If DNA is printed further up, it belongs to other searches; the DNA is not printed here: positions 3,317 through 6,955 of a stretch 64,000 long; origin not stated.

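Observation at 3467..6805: Single-polypeptide fusion of dicluster ferredoxin, NodU/CmcH-type carbamoyltransferase and a radical SAM domain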

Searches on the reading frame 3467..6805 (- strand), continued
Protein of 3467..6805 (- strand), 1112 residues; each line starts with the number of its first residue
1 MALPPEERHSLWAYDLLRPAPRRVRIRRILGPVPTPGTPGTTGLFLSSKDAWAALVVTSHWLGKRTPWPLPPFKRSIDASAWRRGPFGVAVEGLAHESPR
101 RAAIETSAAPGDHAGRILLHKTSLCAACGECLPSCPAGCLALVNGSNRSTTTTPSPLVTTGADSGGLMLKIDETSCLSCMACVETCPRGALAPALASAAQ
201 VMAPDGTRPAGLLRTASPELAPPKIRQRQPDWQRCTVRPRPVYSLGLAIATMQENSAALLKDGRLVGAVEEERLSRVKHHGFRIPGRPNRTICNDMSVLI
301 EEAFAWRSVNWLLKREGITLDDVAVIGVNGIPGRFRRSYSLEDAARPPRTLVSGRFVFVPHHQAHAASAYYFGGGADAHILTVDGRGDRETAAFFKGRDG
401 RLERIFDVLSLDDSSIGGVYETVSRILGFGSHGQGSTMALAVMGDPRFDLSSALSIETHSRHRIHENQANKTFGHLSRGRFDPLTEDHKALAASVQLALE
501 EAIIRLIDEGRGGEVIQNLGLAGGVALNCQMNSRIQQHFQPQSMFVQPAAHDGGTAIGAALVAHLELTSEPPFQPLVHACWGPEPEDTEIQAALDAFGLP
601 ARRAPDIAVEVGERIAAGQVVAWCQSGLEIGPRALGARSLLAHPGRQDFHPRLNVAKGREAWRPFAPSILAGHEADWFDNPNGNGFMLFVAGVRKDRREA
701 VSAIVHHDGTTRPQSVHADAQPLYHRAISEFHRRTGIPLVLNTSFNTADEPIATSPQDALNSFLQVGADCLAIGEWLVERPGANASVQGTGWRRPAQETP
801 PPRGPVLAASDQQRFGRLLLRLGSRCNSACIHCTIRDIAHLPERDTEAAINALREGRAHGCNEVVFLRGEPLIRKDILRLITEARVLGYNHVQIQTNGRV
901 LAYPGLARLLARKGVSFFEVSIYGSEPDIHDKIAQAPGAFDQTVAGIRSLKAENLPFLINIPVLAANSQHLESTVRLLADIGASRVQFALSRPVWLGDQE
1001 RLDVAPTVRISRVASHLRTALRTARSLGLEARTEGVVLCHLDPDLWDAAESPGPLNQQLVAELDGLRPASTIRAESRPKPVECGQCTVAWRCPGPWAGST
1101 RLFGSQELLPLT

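Call 6: find_homologous_proteins(query=window:3467-6805:-, max_evalue=0.00001)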
Query window:3467-6805:- (1112 aa): 163 proteins with E <= 0.00001 among 8000 candidates; the best 120 are listed.
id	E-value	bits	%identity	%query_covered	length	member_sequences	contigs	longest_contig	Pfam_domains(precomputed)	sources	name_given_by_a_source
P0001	0.0e+0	2555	100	100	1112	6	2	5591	PF02543.22,PF04055.28,PF16861.11,PF12837.13,PF12838.13,PF13187.12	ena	-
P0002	0.0e+0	1320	57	99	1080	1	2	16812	PF02543.22,PF04055.28,PF16861.11,PF12838.13,PF13187.12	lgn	-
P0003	0.0e+0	1315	57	99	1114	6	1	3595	PF02543.22,PF04055.28,PF16861.11,PF12837.13,PF00037.33,PF12838.13,PF13237.12,PF13187.12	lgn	-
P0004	0.0e+0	1289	55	99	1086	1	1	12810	PF02543.22,PF04055.28,PF16861.11,PF12838.13,PF13237.12,PF13187.12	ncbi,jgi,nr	ncbi:MAG: radical SAM protein [Deltaproteobacteria bacterium]|nr:radical SAM protein [Deltaproteobac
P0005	0.0e+0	1271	55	100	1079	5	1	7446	PF02543.22,PF04055.28,PF16861.11,PF00037.33,PF12838.13,PF13237.12,PF13187.12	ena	-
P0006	0.0e+0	1261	55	99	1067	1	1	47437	PF02543.22,PF04055.28,PF16861.11,PF00037.33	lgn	-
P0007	0.0e+0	1224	58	91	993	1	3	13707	PF02543.22,PF00814.32,PF04055.28,PF16861.11,PF00037.33,PF12838.13,PF13237.12,PF13187.12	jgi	jgi:carbamoyltransferase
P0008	0.0e+0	1176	62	78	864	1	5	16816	PF02543.22,PF00814.32,PF04055.28,PF16861.11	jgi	-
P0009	1.8e-273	928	46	93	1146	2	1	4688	PF02543.22,PF04055.28,PF16861.11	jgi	jgi:carbamoyltransferase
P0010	3.5e-263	894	46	89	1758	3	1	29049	PF02543.22,PF14697.12,PF04055.28,PF16861.11,PF00037.33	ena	-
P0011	4.4e-250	851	44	96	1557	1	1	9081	PF02543.22,PF04055.28,PF16861.11,PF00037.33,PF12838.13,PF13237.12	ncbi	-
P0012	4.8e-249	847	43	94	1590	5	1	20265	PF02543.22,PF04055.28,PF16861.11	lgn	-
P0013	3.7e-241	821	42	99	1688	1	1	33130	PF02543.22,PF04055.28,PF16861.11,PF13237.12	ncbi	ncbi:MAG: carbamoyltransferase C-terminal domain-containing protein [bacterium]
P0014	6.2e-241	821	42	92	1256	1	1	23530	PF02543.22,PF16861.11,PF12837.13,PF00037.33,PF13484.12,PF12838.13,PF13237.12,PF13187.12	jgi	jgi:predicted NodU family carbamoyl transferase/ferredoxin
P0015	1.9e-240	819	43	92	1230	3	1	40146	PF02543.22,PF04055.28,PF12797.13,PF16861.11,PF12837.13,PF00037.33,PF12838.13,PF13237.12,PF13187.12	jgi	jgi:predicted NodU family carbamoyl transferase/ferredoxin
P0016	2.0e-240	819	44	92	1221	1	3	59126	PF02543.22,PF14697.12,PF04055.28,PF12797.13,PF16861.11,PF12837.13,PF00037.33,PF12838.13,PF13237.12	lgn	-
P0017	1.5e-238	813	41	90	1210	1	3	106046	PF02543.22,PF04055.28,PF16861.11,PF00037.33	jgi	jgi:carbamoyltransferase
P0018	8.7e-237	807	47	81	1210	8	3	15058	PF02543.22,PF04055.28,PF16861.11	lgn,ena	-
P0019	1.7e-234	799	44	92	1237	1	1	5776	PF02543.22,PF04055.28,PF16861.11,PF00037.33,PF13237.12,PF13187.12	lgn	-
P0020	3.0e-234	798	42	92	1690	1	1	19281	PF02543.22,PF04055.28,PF16861.11,PF00037.33,PF12838.13,PF13237.12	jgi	-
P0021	9.0e-233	794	43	92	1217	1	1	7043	PF02543.22,PF04055.28,PF16861.11,PF12837.13,PF00037.33,PF13484.12,PF12838.13,PF13237.12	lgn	-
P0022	1.3e-232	793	43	92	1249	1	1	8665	PF02543.22,PF04055.28,PF16861.11,PF12837.13,PF00037.33,PF13484.12,PF12838.13,PF13237.12,PF13187.12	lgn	-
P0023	2.4e-232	792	43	92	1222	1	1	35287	PF02543.22,PF14697.12,PF12797.13,PF16861.11,PF12837.13,PF00037.33,PF12838.13,PF13237.12,PF13183.12,PF13187.12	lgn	-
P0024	3.4e-232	792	42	92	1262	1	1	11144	PF02543.22,PF00814.32,PF04055.28,PF16861.11,PF00037.33,PF12838.13,PF13237.12,PF13187.12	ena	-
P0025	4.9e-231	788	41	92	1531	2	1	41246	PF02543.22,PF04055.28,PF16861.11,PF00037.33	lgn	-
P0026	4.6e-229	781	42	89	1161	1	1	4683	PF02543.22,PF04055.28,PF16861.11,PF00037.33,PF13484.12,PF12838.13,PF13237.12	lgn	-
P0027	6.9e-229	781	43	93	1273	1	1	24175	PF02543.22,PF04055.28,PF16861.11,PF12837.13,PF00037.33,PF12838.13,PF13237.12,PF12800.13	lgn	-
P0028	7.0e-227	774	43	88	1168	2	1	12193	PF02543.22,PF04055.28,PF16861.11,PF12837.13,PF00037.33,PF13484.12,PF12838.13,PF13237.12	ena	-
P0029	1.6e-225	770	43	92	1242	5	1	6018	PF02543.22,PF04055.28,PF16861.11,PF00037.33,PF13237.12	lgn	-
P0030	9.3e-225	767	42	93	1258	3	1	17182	PF02543.22,PF04055.28,PF16861.11,PF00037.33,PF13484.12,PF12838.13,PF13237.12,PF13187.12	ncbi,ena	-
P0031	1.4e-224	766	43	92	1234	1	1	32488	PF02543.22,PF14697.12,PF00814.32,PF12797.13,PF16861.11,PF12837.13,PF00037.33,PF12838.13,PF13237.12,PF13183.12,PF13187.12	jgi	jgi:carbamoyltransferase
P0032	2.2e-224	766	41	89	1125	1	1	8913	PF02543.22,PF00814.32,PF04055.28,PF16861.11,PF00037.33,PF12838.13,PF13237.12,PF13187.12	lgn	-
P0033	3.8e-224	765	47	74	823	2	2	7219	PF02543.22,PF04055.28,PF16861.11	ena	-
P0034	4.1e-223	762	42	88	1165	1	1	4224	PF02543.22,PF14697.12,PF04055.28,PF16861.11,PF12837.13,PF00037.33,PF12838.13,PF13237.12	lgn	-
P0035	2.5e-222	759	43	92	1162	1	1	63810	PF02543.22,PF00814.32,PF12797.13,PF16861.11,PF12837.13,PF00037.33,PF13484.12,PF12838.13,PF13237.12,PF13187.12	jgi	jgi:carbamoyltransferase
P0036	7.8e-222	757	43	92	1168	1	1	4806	PF02543.22,PF00814.32,PF04055.28,PF12797.13,PF16861.11,PF12837.13,PF00037.33,PF13484.12,PF12838.13,PF13237.12,PF13187.12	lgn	-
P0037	6.9e-221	754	41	98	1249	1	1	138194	PF02543.22,PF00814.32,PF04055.28,PF16861.11,PF12837.13,PF00037.33,PF12838.13,PF13237.12,PF13187.12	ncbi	-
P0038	8.3e-221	754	42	93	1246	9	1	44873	PF02543.22,PF14697.12,PF00814.32,PF16861.11,PF12837.13,PF13484.12,PF12838.13,PF04055.28,PF12797.13,PF00037.33,PF13237.12,PF13183.12,PF13187.12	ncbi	-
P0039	5.4e-220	751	40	89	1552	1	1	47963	PF02543.22,PF04055.28,PF16861.11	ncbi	ncbi:MAG: carbamoyltransferase C-terminal domain-containing protein [bacterium]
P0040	7.1e-220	751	44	89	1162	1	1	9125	PF02543.22,PF00814.32,PF04055.28,PF16861.11,PF12837.13,PF00037.33,PF12838.13,PF13237.12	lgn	-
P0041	3.4e-219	749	44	84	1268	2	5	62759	PF02543.22,PF04055.28,PF16861.11,PF13484.12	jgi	jgi:predicted NodU family carbamoyl transferase/MoaA/NifB/PqqE/SkfB family radical SAM enzyme/ferred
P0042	1.5e-218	746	42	92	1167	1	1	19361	PF02543.22,PF00814.32,PF16861.11,PF12837.13,PF00037.33,PF13237.12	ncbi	-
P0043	3.5e-218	745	42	92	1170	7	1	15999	PF02543.22,PF04055.28,PF16861.11,PF00037.33,PF12838.13,PF13237.12,PF13187.12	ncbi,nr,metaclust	ncbi:MAG: hypothetical protein A2X40_11115 [Elusimicrobia bacterium GWC2_65_9]|nr:MAG: hypothetical 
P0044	5.8e-218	745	43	92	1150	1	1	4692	PF02543.22,PF00814.32,PF04055.28,PF16861.11,PF12837.13,PF00037.33,PF13484.12,PF13237.12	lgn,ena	-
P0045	2.6e-217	742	42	92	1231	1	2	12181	PF02543.22,PF00814.32,PF04055.28,PF12797.13,PF16861.11,PF12837.13,PF00037.33,PF12838.13,PF13237.12,PF13187.12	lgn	-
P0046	1.7e-216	740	43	92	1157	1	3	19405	PF02543.22,PF00814.32,PF12797.13,PF16861.11,PF12837.13,PF00037.33,PF13484.12,PF12838.13,PF13237.12,PF13187.12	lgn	-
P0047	3.6e-216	739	38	92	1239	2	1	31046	PF02543.22,PF14697.12,PF00814.32,PF16861.11,PF00037.33,PF13237.12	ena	-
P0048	2.4e-215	736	42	93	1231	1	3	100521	PF02543.22,PF04055.28,PF16861.11,PF12837.13,PF00037.33,PF13484.12,PF12838.13,PF13237.12,PF13187.12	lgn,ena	-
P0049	9.9e-215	734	43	92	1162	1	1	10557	PF02543.22,PF00814.32,PF16861.11,PF12837.13,PF00037.33,PF12838.13,PF13237.12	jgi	jgi:carbamoyltransferase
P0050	1.5e-214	733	42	92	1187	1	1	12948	PF02543.22,PF16861.11,PF00037.33,PF12838.13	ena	-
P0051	3.0e-214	732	42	92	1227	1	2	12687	PF02543.22,PF00814.32,PF04055.28,PF16861.11,PF00037.33,PF13237.12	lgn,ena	-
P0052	4.8e-214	732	40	89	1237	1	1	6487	PF02543.22,PF00814.32,PF04055.28,PF16861.11,PF00037.33,PF13237.12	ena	-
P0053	8.7e-214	731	42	92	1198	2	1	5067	PF02543.22,PF00814.32,PF04055.28,PF16861.11,PF12837.13,PF00037.33,PF13484.12,PF12838.13,PF13237.12,PF13183.12,PF13187.12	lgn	-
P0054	2.7e-213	729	43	92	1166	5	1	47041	PF02543.22,PF00814.32,PF16861.11,PF12837.13,PF00037.33,PF12838.13,PF13237.12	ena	-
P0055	3.4e-213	729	41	92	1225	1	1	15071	PF02543.22,PF00814.32,PF04055.28,PF16861.11,PF12837.13,PF00037.33,PF12838.13,PF13237.12,PF13187.12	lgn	-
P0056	4.1e-213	728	42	89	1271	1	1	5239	PF02543.22,PF04055.28,PF16861.11,PF12837.13,PF00037.33,PF13484.12,PF12838.13,PF13237.12,PF13187.12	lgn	-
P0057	6.0e-212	725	42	88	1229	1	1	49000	PF02543.22,PF04055.28,PF16861.11,PF12837.13,PF00037.33,PF13484.12,PF12838.13,PF13237.12,PF13187.12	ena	-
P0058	1.0e-211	724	41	92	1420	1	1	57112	PF02543.22,PF04055.28,PF12797.13,PF16861.11,PF12838.13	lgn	-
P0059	1.2e-211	724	41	92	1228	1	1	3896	PF02543.22,PF04055.28,PF16861.11,PF00037.33,PF12838.13,PF13237.12,PF13187.12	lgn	-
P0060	2.3e-211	723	42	92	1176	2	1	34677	PF02543.22,PF04055.28,PF16861.11,PF12837.13,PF00037.33,PF13484.12,PF12838.13,PF13237.12,PF13183.12,PF13187.12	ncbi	ncbi:MAG: carbamoyltransferase C-terminal domain-containing protein [Polyangiales bacterium]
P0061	4.8e-211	722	40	96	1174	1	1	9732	PF02543.22,PF00814.32,PF04055.28,PF16861.11,PF00037.33,PF13484.12,PF12838.13,PF13237.12,PF13187.12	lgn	-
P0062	5.9e-211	721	41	92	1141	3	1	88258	PF02543.22,PF00814.32,PF04055.28,PF16861.11,PF12837.13,PF00037.33,PF13484.12,PF12838.13,PF13237.12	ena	-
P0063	8.9e-211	721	42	93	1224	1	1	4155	PF02543.22,PF00814.32,PF04055.28,PF16861.11,PF12837.13,PF00037.33,PF12838.13,PF13237.12,PF13183.12,PF13187.12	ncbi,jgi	jgi:predicted NodU family carbamoyl transferase/ferredoxin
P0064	6.1e-210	718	45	78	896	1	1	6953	PF02543.22,PF00814.32,PF04055.28,PF16861.11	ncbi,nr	ncbi:MAG: radical SAM protein, partial [Elusimicrobia bacterium]|nr:radical SAM protein [Elusimicrob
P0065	7.0e-210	718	42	92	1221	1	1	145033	PF02543.22,PF04055.28,PF16861.11,PF00037.33,PF13237.12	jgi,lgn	-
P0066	1.0e-209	717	40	92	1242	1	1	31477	PF02543.22,PF04055.28,PF16861.11,PF13237.12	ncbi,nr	ncbi:MAG: 4Fe-4S dicluster domain-containing protein [Elusimicrobia bacterium]|nr:4Fe-4S dicluster d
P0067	5.2e-209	715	42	96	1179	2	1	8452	PF02543.22,PF14697.12,PF04055.28,PF16861.11,PF13237.12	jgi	-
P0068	1.6e-208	713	41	92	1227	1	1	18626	PF02543.22,PF00814.32,PF04055.28,PF12797.13,PF16861.11,PF12837.13,PF00037.33,PF13484.12,PF12838.13,PF13237.12,PF13187.12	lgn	-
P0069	7.7e-208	711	42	93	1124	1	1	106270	PF02543.22,PF00814.32,PF04055.28,PF16861.11,PF00037.33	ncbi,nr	ncbi:MAG: radical SAM protein [Elusimicrobia bacterium]|nr:radical SAM protein [Elusimicrobiota bact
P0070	1.3e-207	710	42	92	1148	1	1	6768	PF02543.22,PF00814.32,PF16861.11,PF12837.13,PF00037.33,PF13237.12,PF13187.12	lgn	-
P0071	1.7e-207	710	41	88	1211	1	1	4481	PF02543.22,PF00814.32,PF04055.28,PF12797.13,PF16861.11,PF12837.13,PF00037.33,PF12838.13,PF13237.12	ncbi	-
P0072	3.1e-207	709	40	94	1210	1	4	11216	PF02543.22,PF14697.12,PF00814.32,PF04055.28,PF12797.13,PF16861.11,PF00037.33,PF13484.12,PF12838.13,PF13237.12,PF13187.12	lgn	-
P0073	3.5e-207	709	42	92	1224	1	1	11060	PF02543.22,PF04055.28,PF16861.11,PF12837.13,PF00037.33,PF13484.12,PF12838.13,PF13237.12,PF13187.12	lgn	-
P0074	3.6e-207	709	41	92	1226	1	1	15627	PF02543.22,PF14697.12,PF00814.32,PF04055.28,PF12797.13,PF16861.11,PF12837.13,PF00037.33,PF12838.13,PF13237.12,PF13187.12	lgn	-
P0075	4.1e-206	705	42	93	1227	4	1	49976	PF02543.22,PF04055.28,PF16861.11,PF12837.13,PF00037.33,PF12838.13,PF13237.12,PF13183.12,PF13187.12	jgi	jgi:predicted NodU family carbamoyl transferase/ferredoxin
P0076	4.6e-206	705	42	89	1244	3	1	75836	PF02543.22,PF04055.28,PF12797.13,PF16861.11,PF12837.13,PF00037.33,PF13484.12,PF12838.13,PF13237.12,PF13187.12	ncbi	-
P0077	1.1e-205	704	42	89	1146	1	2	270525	PF02543.22,PF00814.32,PF04055.28,PF16861.11,PF12837.13,PF00037.33,PF13237.12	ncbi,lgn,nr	ncbi:MAG: 4Fe-4S binding protein [Elusimicrobia bacterium]|nr:4Fe-4S binding protein [Elusimicrobiot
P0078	2.1e-205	703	41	93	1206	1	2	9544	PF02543.22,PF04055.28,PF16861.11,PF12837.13,PF00037.33,PF13484.12,PF12838.13,PF13237.12,PF13187.12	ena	-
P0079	3.1e-205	702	42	92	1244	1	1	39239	PF02543.22,PF00814.32,PF04055.28,PF16861.11,PF13237.12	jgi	jgi:carbamoyltransferase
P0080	9.1e-205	701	42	92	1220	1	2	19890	PF02543.22,PF04055.28,PF12797.13,PF16861.11,PF12837.13,PF00037.33,PF13484.12,PF12838.13,PF13237.12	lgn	-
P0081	3.9e-203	695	42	92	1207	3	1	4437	PF02543.22,PF00814.32,PF04055.28,PF16861.11,PF12837.13,PF00037.33,PF12838.13,PF13237.12,PF13187.12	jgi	jgi:carbamoyltransferase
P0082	6.3e-202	691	41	89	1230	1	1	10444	PF02543.22,PF04055.28,PF16861.11,PF12837.13,PF00037.33,PF12838.13,PF13237.12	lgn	-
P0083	2.1e-201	690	41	92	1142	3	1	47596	PF02543.22,PF00814.32,PF16861.11,PF12837.13,PF00037.33,PF13237.12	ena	-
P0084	3.1e-200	686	40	95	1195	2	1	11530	PF02543.22,PF14697.12,PF12797.13,PF16861.11,PF12837.13,PF00037.33,PF13484.12,PF12838.13,PF13237.12,PF13187.12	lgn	-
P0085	4.4e-194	665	39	92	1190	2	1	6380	PF02543.22,PF14697.12,PF12797.13,PF16861.11,PF12837.13,PF00037.33,PF13484.12,PF12838.13,PF13237.12,PF13187.12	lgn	-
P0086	6.3e-192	658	51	60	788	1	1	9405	PF02543.22,PF12797.13,PF16861.11,PF12837.13,PF00037.33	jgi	-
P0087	5.2e-188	645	46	63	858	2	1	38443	PF02543.22,PF00814.32,PF12797.13,PF16861.11,PF00037.33,PF12838.13,PF13237.12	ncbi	-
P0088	2.3e-186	640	48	60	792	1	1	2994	PF02543.22,PF00814.32,PF12797.13,PF16861.11,PF12837.13,PF00037.33,PF12838.13,PF13237.12,PF13187.12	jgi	jgi:predicted NodU family carbamoyl transferase/ferredoxin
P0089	1.2e-183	631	45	64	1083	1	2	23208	PF02543.22,PF00814.32,PF12797.13,PF16861.11,PF12837.13,PF00037.33,PF13484.12,PF12838.13,PF13237.12,PF13187.12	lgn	-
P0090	5.1e-183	629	48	59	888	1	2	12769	PF02543.22,PF12797.13,PF16861.11,PF12837.13,PF00037.33,PF12838.13,PF13237.12,PF13187.12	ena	-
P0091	9.8e-183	628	52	53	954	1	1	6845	PF02543.22,PF16861.11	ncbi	-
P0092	3.4e-181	623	49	60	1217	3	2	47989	PF02543.22,PF12797.13,PF16861.11,PF12837.13,PF00037.33,PF12838.13,PF13237.12,PF13187.12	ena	-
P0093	4.4e-181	622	45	67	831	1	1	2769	PF02543.22,PF14697.12,PF12797.13,PF16861.11,PF12837.13,PF00037.33,PF13484.12,PF12838.13,PF13237.12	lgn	-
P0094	4.9e-180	619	50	52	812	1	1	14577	PF02543.22,PF16861.11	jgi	jgi:carbamoyltransferase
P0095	1.9e-179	617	50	52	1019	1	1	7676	PF02543.22,PF16861.11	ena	-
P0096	8.7e-178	612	51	53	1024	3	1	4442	PF02543.22,PF16861.11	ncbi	-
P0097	7.9e-176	605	50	52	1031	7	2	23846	PF02543.22,PF16861.11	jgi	jgi:predicted NodU family carbamoyl transferase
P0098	8.4e-176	605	46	63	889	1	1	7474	PF02543.22,PF14697.12,PF12797.13,PF16861.11,PF12837.13,PF00037.33,PF12838.13,PF13237.12,PF13183.12,PF12800.13,PF13187.12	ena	-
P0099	1.3e-175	604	51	53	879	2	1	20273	PF02543.22,PF16861.11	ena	-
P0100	1.4e-175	604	47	57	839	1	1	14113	PF02543.22,PF00814.32,PF16861.11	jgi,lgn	-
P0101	3.5e-174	600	47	59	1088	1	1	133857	PF02543.22,PF00814.32,PF16861.11,PF12837.13,PF00037.33,PF13237.12,PF13187.12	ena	-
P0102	3.7e-174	599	45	58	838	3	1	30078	PF02543.22,PF00814.32,PF16861.11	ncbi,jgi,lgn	-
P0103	3.8e-174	599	50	53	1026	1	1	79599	PF02543.22,PF16861.11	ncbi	ncbi:MAG: carbamoyltransferase C-terminal domain-containing protein [Myxococcota bacterium]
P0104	4.3e-174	599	51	53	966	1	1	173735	PF02543.22,PF16861.11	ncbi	ncbi:MAG: carbamoyltransferase C-terminal domain-containing protein [Myxococcota bacterium]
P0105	9.1e-174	598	52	50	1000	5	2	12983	PF02543.22,PF16861.11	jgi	jgi:predicted NodU family carbamoyl transferase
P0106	5.7e-173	596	37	92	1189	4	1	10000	PF02543.22,PF14697.12,PF12797.13,PF16861.11,PF00037.33,PF13484.12,PF12838.13,PF13237.12,PF13187.12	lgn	-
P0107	7.3e-173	595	52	51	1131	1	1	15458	PF02543.22,PF16861.11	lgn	-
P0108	7.6e-173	595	47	62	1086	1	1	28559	PF02543.22,PF16861.11,PF00037.33,PF13237.12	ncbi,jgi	ncbi:MAG: carbamoyltransferase [Bradymonadia bacterium]|jgi:carbamoyltransferase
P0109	2.1e-172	594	47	62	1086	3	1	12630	PF02543.22,PF16861.11,PF12838.13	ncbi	-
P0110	6.6e-172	592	50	50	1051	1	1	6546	PF02543.22,PF00814.32,PF16861.11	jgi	jgi:predicted NodU family carbamoyl transferase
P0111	1.1e-171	591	51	51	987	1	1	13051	PF02543.22,PF16861.11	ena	-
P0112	1.2e-171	591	52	49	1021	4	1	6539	PF02543.22,PF16861.11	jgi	jgi:predicted NodU family carbamoyl transferase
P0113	1.4e-171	591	52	49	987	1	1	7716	PF02543.22,PF16861.11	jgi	jgi:carbamoyltransferase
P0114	1.2e-169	585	50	53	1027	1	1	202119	PF02543.22,PF16861.11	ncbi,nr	ncbi:MAG: hypothetical protein H6744_13310 [Deltaproteobacteria bacterium]|nr:hypothetical protein [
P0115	3.7e-169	583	52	50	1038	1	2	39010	PF02543.22,PF16861.11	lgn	-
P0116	4.9e-169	583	52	48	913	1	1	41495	PF02543.22,PF16861.11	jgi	jgi:predicted NodU family carbamoyl transferase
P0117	7.8e-169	582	51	49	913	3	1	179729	PF02543.22,PF16861.11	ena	-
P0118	1.2e-167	578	50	49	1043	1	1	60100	PF02543.22,PF16861.11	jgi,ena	jgi:predicted NodU family carbamoyl transferase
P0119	1.4e-167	578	38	87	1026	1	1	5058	PF02543.22,PF04055.28,PF16861.11,PF00037.33,PF12838.13,PF13237.12,PF13187.12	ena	-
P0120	2.0e-167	577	46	59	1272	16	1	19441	PF02543.22,PF12797.13,PF16861.11,PF12837.13,PF00037.33,PF12838.13,PF13237.12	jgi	jgi:carbamoyltransferase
